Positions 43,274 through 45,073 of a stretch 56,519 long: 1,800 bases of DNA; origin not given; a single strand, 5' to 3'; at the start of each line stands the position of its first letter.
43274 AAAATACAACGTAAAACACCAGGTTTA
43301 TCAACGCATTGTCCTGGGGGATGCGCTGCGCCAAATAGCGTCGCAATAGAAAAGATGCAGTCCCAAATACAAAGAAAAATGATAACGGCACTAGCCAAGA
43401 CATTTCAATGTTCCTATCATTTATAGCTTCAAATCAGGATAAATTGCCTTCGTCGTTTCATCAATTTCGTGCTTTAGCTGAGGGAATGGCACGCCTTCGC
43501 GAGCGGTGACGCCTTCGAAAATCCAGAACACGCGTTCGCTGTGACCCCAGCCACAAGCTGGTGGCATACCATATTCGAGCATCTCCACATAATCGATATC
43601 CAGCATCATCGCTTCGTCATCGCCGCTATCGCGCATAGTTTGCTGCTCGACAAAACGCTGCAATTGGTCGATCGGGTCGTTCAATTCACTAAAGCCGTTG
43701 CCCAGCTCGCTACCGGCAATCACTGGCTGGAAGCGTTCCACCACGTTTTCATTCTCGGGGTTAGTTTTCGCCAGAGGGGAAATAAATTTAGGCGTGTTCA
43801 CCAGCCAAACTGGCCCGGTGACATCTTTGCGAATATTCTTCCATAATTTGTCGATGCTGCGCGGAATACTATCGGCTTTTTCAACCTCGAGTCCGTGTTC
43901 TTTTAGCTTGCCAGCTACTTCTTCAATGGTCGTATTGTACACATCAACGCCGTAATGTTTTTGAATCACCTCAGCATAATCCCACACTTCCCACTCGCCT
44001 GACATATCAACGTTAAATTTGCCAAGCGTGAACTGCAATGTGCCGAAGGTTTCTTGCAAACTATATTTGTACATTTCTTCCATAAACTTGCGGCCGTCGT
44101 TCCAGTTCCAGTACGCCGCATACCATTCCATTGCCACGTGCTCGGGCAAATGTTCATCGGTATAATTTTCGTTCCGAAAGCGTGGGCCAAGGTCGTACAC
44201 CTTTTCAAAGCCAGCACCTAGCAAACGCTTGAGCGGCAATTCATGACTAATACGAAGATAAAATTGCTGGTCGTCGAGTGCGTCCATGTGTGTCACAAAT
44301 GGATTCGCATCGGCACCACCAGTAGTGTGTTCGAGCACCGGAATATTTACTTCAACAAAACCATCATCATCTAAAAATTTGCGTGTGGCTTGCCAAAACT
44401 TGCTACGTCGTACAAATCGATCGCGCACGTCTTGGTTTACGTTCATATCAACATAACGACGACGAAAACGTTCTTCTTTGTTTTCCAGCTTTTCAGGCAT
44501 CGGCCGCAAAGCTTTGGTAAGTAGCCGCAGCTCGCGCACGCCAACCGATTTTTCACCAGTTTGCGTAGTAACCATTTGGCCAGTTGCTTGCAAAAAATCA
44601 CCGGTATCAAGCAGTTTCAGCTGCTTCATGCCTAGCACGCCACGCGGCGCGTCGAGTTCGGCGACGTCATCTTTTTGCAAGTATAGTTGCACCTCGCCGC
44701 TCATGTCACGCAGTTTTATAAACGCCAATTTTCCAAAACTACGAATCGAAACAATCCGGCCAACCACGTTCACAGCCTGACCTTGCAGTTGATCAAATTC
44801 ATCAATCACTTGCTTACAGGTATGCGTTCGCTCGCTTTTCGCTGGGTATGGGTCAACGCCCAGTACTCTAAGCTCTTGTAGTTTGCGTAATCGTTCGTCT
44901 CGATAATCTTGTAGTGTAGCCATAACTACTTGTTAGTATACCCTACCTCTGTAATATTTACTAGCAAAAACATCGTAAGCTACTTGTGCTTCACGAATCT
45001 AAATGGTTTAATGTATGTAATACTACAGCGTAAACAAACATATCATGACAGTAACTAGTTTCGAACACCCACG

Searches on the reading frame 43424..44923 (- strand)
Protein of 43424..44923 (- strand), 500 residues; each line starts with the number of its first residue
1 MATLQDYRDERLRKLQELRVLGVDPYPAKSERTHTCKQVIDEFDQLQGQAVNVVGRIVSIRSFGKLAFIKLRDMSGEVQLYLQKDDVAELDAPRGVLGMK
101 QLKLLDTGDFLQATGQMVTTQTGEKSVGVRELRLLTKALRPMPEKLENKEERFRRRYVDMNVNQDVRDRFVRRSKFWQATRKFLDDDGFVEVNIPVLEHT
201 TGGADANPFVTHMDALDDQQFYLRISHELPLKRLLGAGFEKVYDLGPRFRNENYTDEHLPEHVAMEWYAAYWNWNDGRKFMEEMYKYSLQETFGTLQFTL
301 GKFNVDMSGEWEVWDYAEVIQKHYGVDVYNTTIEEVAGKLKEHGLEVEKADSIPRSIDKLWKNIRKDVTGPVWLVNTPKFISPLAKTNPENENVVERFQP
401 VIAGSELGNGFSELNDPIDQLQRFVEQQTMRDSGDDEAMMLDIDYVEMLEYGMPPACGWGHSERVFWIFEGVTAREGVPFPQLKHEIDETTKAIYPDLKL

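Call 50: search_protein_families(library=pfam, proteins=[window:43424-44923:-], max_evalue=0.00001)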
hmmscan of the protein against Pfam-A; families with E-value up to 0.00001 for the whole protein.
window:43424-44923:- (500 aa): 2 families
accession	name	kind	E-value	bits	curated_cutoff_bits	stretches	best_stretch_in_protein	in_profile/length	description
PF00152.25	tRNA-synt_2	-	7.9e-60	202.9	25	1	149-482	2-306/308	tRNA synthetases class II (D, K and N)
PF01336.31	tRNA_anti-codon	-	6.2e-13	48.9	27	1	51-135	1-75/75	OB-fold nucleic acid binding domain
